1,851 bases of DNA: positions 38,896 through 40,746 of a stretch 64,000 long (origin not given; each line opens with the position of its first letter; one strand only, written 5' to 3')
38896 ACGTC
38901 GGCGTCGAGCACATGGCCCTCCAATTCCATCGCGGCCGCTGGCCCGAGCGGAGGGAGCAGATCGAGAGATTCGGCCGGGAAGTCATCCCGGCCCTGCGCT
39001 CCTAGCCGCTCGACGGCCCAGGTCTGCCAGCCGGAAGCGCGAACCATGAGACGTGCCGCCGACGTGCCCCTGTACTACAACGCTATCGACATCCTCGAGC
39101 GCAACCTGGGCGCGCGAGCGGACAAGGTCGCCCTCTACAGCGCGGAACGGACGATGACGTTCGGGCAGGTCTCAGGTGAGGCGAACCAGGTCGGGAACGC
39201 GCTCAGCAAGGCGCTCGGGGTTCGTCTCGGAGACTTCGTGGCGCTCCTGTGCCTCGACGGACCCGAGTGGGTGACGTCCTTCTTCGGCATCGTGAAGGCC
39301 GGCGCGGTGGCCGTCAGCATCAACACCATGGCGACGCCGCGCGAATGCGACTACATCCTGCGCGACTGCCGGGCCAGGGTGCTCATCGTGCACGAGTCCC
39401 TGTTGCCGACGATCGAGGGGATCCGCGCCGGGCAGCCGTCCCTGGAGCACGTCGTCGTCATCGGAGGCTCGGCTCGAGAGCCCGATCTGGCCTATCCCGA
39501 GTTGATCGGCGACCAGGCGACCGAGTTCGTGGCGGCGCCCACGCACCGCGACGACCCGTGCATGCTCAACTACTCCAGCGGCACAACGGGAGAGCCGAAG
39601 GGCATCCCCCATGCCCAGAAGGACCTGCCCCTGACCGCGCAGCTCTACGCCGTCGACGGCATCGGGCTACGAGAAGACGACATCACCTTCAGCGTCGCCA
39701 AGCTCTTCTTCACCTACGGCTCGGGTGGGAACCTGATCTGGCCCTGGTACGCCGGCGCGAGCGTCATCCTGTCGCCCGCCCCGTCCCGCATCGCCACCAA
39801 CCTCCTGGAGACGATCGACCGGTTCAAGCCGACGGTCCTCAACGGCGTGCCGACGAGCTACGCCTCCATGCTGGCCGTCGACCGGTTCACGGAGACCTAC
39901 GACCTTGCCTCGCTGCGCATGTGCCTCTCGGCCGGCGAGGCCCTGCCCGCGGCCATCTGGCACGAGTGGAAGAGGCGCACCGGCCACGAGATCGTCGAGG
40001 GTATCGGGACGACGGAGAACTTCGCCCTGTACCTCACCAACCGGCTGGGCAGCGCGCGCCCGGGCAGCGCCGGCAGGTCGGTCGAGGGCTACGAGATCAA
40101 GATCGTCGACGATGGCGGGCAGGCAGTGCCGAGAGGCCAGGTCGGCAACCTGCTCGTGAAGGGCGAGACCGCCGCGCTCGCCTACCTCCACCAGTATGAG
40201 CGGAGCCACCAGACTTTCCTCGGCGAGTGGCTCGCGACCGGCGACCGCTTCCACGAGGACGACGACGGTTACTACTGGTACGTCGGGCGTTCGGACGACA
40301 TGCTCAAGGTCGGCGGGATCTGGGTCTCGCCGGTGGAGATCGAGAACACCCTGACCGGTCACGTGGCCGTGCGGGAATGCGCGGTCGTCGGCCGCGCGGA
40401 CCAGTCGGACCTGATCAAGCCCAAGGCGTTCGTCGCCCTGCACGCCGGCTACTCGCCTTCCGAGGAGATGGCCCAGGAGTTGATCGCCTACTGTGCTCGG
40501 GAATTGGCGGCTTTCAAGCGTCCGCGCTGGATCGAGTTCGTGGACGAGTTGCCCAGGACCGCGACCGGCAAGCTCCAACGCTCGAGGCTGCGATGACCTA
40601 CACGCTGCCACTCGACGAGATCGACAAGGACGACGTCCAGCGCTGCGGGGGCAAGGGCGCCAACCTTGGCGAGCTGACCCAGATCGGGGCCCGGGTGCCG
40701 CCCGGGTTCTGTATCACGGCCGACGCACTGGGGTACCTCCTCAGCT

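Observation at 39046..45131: Operon joining an aryl-CoA ligase, a split phenylphosphate-synthase-like kinase and an amidohydrolase-fold (de)carboxylase. Candidate new route for ATP-dependent activation and carboxylation of a phenolic compound.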

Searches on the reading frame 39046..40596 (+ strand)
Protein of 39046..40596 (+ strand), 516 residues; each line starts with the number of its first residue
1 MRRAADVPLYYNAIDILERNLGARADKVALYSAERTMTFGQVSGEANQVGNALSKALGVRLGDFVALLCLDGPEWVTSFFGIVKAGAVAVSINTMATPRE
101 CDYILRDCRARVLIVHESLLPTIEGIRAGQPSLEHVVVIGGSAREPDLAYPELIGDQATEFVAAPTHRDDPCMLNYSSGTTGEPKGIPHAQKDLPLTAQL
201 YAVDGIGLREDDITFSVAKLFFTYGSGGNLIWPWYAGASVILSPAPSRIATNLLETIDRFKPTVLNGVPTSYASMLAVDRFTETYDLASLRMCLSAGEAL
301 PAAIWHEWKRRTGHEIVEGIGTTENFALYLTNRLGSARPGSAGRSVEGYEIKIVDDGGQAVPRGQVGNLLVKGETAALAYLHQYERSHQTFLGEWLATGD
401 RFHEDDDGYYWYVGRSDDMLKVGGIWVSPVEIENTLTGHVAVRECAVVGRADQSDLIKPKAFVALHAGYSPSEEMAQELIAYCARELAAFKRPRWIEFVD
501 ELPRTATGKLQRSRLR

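Call 6: search_protein_families(library=pfam, proteins=[window:39046-40596:+], max_evalue=0.01)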
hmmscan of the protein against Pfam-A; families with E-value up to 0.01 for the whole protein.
window:39046-40596:+ (516 aa): 3 families
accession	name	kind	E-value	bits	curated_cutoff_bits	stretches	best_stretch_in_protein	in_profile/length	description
PF00501.34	AMP-binding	-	1.3e-80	271.5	29.9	1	18-381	2-384/384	AMP-binding enzyme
PF13193.12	AMP-binding_C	-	4e-19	69.8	24.5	1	431-509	1-76/76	AMP-binding enzyme C-terminal domain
PF00551.24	Formyl_trans_N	-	0.0051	17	26.1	0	104-141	96-133/181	Formyl transferase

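Call 7: search_protein_families(library=ncbifam, proteins=[window:39046-40596:+], max_evalue=0.01)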
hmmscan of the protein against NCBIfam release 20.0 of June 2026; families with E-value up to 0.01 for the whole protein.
window:39046-40596:+ (516 aa): 109 families (the best 25 are shown)
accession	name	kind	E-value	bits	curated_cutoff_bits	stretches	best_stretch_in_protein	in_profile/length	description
TIGR02262.1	benz_CoA_lig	subfamily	3.9e-159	530.6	375.25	1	11-516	3-506/508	benzoate-CoA ligase family protein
NF004837.0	PRK06187.1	subfamily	1.2e-111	373.6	476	1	13-516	10-519/531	long-chain-fatty-acid--CoA ligase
NF053567.1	HBDA_AROS1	equivalog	1.2e-98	330.7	1000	1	16-516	18-516/523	3-hydroxybenzoate--CoA ligase HbdA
NF003313.0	PRK04319.1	equivalog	1.8e-83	280.7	729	1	7-515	43-557/574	acetate--CoA ligase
NF047394.1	AcylCoAsynMbcS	equivalog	7.9e-79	265.6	850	1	8-516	9-517/525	acyl-CoA synthetase MbcS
NF006181.0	PRK08314.1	subfamily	4.7e-76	256.2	705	1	18-511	31-546/563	long-chain-fatty-acid--CoA ligase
NF006182.0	PRK08316.1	subfamily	1.3e-75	254.9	663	1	15-516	15-514/523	fatty acyl-CoA synthetase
NF004808.0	PRK06155.1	equivalog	2.4e-73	247.2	722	1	15-516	25-519/542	ATP-dependent acyl-CoA ligase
NF004114.0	PRK05605.1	equivalog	6e-73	246.1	766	2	164-515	216-565/575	long-chain-fatty-acid--CoA ligase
NF004822.0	PRK06178.1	equivalog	4.9e-71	240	782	1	17-515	43-563/571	acyl-CoA synthetase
NF005307.0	PRK06839.1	equivalog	3.3e-70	237.1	748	1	23-515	14-489/496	o-succinylbenzoate--CoA ligase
NF005801.1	PRK07656.1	equivalog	1.4e-67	228.4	657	1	25-516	15-500/500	FadD3 family acyl-CoA ligase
NF005857.1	PRK07786.1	exception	3.2e-66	223.9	733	1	13-516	11-509/513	fatty-acid--CoA ligase FadD5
NF005947.1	PRK08008.1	equivalog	8.9e-65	219.2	651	1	35-515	36-517/518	crotonobetaine/carnitine-CoA ligase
NF005702.0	PRK07514.1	subfamily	4.6e-64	216.6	558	1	14-516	6-497/506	malonyl-CoA synthase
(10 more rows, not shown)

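Call 34: search_solved_structures(query=window:39046-40596:+, max_evalue=1e-40)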
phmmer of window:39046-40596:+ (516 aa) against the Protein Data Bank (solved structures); distinct sequences matched with E-value up to 1e-40: 39.
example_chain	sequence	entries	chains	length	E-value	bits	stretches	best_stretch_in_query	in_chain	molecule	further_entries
4wv3_A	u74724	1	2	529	8.2e-221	737.1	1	3-516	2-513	Anthranilate-CoA ligase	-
2v7b_A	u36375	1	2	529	5.2e-110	371.5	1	8-516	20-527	BENZOATE-COENZYME A LIGASE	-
6m2o_A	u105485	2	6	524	2.1e-108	366.2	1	10-516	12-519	Benzoate-coenzyme A ligase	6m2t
6m2u_A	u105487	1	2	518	2.1e-108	366.2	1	12-516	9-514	Benzoate-coenzyme A ligase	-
4eat_A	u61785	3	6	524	4.6e-108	365.1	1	10-516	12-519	Benzoate-coenzyme A ligase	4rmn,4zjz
4rm3_A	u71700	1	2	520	4.7e-108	365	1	11-516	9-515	Benzoate-coenzyme A ligase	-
4rlf_A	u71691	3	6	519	4.9e-108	365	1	12-516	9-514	Benzoate-coenzyme A ligase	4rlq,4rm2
9g79_B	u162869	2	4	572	5.3e-63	216.4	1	12-514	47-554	Acetyl-coenzyme A synthetase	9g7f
2wd9_A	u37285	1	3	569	1.3e-59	205.2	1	36-516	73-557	ACYL-COENZYME A SYNTHETASE ACSM2A, MITOCHONDRIAL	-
2vze_A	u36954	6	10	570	1.3e-59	205.2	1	36-516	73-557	ACYL-COENZYME A SYNTHETASE ACSM2A, MITOCHONDRIAL | Acyl-coenzyme A synthetase ACSM2A, mitochondrial precursor | Acyl-coenzyme A synthetase ACSM2A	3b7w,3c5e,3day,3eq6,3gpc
8r2q_A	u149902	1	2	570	9.7e-59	202.3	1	12-516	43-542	Probable fatty-acid-CoA ligase FadD5 (Fatty-acid-CoA synthetase) (Fatty-acid-CoA synthase)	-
3etc_A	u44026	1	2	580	2.1e-56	194.6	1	11-516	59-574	AMP-binding protein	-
5u2a_A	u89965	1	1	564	2.1e-54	188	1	33-516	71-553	AMP-dependent synthetase and ligase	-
5oe3_A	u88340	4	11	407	1.2e-53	185.6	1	53-417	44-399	Anthranilate--CoA ligase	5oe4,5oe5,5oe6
8biq_D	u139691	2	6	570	6.6e-53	183.1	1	34-516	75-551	4-hydroxybutyrate--CoA ligase 1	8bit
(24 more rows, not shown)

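Call 36: search_solved_structures(query=window:39046-40596:+, max_evalue=1e-150, show_alignments=1)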
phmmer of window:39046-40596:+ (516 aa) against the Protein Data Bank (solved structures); distinct sequences matched with E-value up to 1e-150: 1.
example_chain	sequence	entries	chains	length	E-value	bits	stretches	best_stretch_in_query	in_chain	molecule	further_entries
4wv3_A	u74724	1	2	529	8.2e-221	737.1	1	3-516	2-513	Anthranilate-CoA ligase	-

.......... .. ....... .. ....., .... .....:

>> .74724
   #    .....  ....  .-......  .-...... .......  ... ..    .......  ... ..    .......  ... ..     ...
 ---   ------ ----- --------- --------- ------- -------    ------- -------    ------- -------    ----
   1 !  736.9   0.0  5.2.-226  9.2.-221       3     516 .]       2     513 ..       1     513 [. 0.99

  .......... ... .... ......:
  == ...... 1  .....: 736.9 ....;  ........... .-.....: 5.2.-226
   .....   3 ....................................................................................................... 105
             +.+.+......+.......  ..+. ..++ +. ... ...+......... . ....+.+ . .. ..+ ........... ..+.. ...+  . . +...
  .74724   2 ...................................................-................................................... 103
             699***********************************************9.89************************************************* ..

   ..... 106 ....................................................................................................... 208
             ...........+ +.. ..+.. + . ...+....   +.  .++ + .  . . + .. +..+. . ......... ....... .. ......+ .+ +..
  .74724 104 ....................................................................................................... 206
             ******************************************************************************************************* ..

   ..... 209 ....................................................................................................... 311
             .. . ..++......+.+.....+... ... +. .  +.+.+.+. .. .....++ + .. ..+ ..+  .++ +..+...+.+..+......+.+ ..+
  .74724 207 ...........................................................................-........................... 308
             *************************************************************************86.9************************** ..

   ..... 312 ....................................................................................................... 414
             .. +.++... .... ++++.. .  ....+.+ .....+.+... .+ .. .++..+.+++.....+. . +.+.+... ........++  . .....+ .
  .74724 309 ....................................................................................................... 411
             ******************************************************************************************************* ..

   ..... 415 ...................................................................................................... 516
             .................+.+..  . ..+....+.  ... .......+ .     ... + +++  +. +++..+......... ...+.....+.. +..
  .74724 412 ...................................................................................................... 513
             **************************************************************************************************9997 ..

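Call 57: find_homologous_proteins(query=window:39046-40596:+, max_evalue=1e-100)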
Query window:39046-40596:+ (516 aa): 6911 proteins with E <= 1e-100 among 8000 candidates; the best 120 are listed.
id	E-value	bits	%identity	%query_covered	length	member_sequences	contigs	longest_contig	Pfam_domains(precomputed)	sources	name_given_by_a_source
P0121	0.0e+0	1176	100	100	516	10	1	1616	PF00501.35,PF13193.13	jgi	jgi:benzoate-CoA ligase family protein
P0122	0.0e+0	1086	91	100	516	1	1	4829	PF00501.35,PF13193.13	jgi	jgi:benzoate-CoA ligase family protein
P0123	0.0e+0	1062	89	100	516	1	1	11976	PF00501.35,PF13193.13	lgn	-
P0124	0.0e+0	1052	89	100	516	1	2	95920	PF00501.35,PF13193.13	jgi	jgi:benzoate-CoA ligase family protein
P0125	0.0e+0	1038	88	100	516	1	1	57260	PF00501.35,PF13193.13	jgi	jgi:benzoate-CoA ligase family protein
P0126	0.0e+0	1015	85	100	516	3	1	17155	PF00501.35,PF13193.13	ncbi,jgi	jgi:benzoate-CoA ligase family protein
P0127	0.0e+0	1015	87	100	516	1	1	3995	PF00501.35,PF13193.13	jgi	jgi:4-hydroxybenzoate-CoA ligase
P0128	5.1e-298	1007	85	100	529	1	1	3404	PF00501.35,PF13193.13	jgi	jgi:benzoate-CoA ligase family protein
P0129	1.2e-296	1002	85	100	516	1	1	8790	PF00501.35,PF13193.13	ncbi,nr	ncbi:MAG: benzoate-CoA ligase family protein [Candidatus Limnocylindrales bacterium]|nr:benzoate-CoA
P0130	2.1e-296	1001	84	100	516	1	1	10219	PF00501.35,PF13193.13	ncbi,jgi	jgi:benzoate-CoA ligase family protein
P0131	2.7e-295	998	84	100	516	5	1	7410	PF00501.35,PF13193.13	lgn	-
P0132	3.7e-295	997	84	100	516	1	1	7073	PF00501.35,PF13193.13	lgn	-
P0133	4.8e-295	997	84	100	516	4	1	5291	PF00501.35,PF13193.13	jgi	jgi:benzoate-CoA ligase family protein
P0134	6.6e-295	996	84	100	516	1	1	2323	PF00501.35,PF13193.13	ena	-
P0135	1.1e-294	996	84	100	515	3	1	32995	PF00501.35,PF13193.13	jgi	jgi:benzoate-CoA ligase family protein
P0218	1.3e-233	794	67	100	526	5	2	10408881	PF00501.35,PF13193.13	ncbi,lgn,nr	ncbi:MAG: benzoate-CoA ligase family protein [Ardenticatenaceae bacterium]|nr:benzoate-CoA ligase fa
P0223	3.9e-232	789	66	100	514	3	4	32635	PF00501.35,PF13193.13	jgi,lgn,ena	jgi:benzoate-CoA ligase family protein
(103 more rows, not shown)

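Call 58: find_encoding_contigs(protein=P0218, flank=10000, max_places=2)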
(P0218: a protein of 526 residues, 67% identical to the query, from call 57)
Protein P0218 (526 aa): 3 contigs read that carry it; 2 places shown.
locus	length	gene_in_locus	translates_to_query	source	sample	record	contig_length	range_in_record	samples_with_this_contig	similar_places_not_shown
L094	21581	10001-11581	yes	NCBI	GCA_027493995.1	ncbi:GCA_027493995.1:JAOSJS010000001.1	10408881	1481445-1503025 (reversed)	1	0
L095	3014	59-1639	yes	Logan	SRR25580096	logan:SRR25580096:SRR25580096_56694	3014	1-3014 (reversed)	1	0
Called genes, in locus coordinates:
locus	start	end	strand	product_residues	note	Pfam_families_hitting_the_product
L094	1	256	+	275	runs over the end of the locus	PF00005:ABC_tran, PF13304:AAA_21 (faint), PF12399:BCA_ABC_TP_C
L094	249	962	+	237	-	PF00005:ABC_tran, PF13304:AAA_21 (faint)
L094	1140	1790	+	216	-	PF00440:TetR_N, PF17932:TetR_C_24 (weak)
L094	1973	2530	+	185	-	PF00132:Hexapep (weak), PF25087:GMPPB_C (faint), PF25084:LbH_EIF2B (weak), PF00132:Hexapep, PF14602:Hexapep_2 (weak)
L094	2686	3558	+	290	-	PF00296:Bac_luciferase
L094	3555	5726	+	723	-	PF01494:FAD_binding_3, PF00724:Oxidored_FMN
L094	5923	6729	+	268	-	PF00106:adh_short, PF08659:KR, PF23441:SDR (weak), PF13561:adh_short_C2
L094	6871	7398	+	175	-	PF05685:Uma2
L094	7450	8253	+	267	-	PF00378:ECH_1, PF16113:ECH_2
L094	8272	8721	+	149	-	PF01042:Ribonuc_L-PSP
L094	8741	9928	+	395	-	PF02771:Acyl-CoA_dh_N, PF02770:Acyl-CoA_dh_M, PF00441:Acyl-CoA_dh_1, PF08028:Acyl-CoA_dh_2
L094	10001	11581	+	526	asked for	PF00501:AMP-binding, PF13193:AMP-binding_C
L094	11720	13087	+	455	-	PF00291:PALP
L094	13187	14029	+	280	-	PF03301:Trp_dioxygenase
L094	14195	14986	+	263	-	PF00378:ECH_1, PF16113:ECH_2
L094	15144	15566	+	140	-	PF00903:Glyoxalase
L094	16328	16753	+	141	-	PF00903:Glyoxalase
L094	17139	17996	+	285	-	PF00248:Aldo_ket_red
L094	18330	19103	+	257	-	-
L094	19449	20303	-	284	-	PF13085:Fer2_3, PF12838:Fer4_7 (faint), PF13237:Fer4_10, PF13534:Fer4_17, PF13183:Fer4_8, PF13187:Fer4_9 (weak)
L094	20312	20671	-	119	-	-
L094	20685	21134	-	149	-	PF01127:Sdh_cyt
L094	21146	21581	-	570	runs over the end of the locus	PF00890:FAD_binding_2, PF07992:Pyr_redox_2 (faint), PF02910:Succ_DH_flav_C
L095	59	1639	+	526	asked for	PF00501:AMP-binding, PF13193:AMP-binding_C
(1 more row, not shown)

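Call 59: find_encoding_contigs(protein=P0223, flank=10000, max_places=2)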
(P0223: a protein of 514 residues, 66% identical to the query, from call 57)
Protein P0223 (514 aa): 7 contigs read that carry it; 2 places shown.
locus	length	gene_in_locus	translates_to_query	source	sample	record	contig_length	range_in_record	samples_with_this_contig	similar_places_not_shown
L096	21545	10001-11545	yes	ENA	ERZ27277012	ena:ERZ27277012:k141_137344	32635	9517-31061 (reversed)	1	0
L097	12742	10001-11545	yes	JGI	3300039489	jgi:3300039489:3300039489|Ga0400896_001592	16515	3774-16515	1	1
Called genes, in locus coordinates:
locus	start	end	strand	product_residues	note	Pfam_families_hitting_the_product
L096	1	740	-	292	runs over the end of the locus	PF01509:TruB_N, PF16198:TruB_C_2, PF09142:TruB_C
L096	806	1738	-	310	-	PF01368:DHH, PF02272:DHHA1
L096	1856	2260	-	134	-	PF02033:RBFA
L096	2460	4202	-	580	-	PF04760:IF2_N, PF00009:GTP_EFTU, PF00071:Ras (weak), PF01926:MMR_HSR1, PF02421:FeoB_N (weak), PF22042:EF-G_D2, PF11987:IF-2, PF03144:GTP_EFTU_D2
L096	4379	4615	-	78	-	-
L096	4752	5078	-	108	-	PF04296:YlxR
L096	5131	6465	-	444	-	PF08529:NusA_N, PF13184:KH_NusA_1st, PF26594:KH_NusA_2nd, PF22483:Mu-transpos_C_2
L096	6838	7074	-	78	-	-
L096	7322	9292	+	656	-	PF00596:Aldolase_II, PF00106:adh_short, PF01370:Epimerase (faint), PF13561:adh_short_C2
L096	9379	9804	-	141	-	-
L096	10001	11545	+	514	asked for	PF00501:AMP-binding, PF13193:AMP-binding_C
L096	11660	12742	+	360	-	PF13185:GAF_2, PF01590:GAF, PF13492:GAF_3 (weak)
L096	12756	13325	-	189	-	PF25087:GMPPB_C (faint), PF25084:LbH_EIF2B (weak), PF00132:Hexapep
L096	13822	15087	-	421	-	PF04389:Peptidase_M28 (weak), PF01546:Peptidase_M20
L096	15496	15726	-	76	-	-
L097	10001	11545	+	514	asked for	PF00501:AMP-binding, PF13193:AMP-binding_C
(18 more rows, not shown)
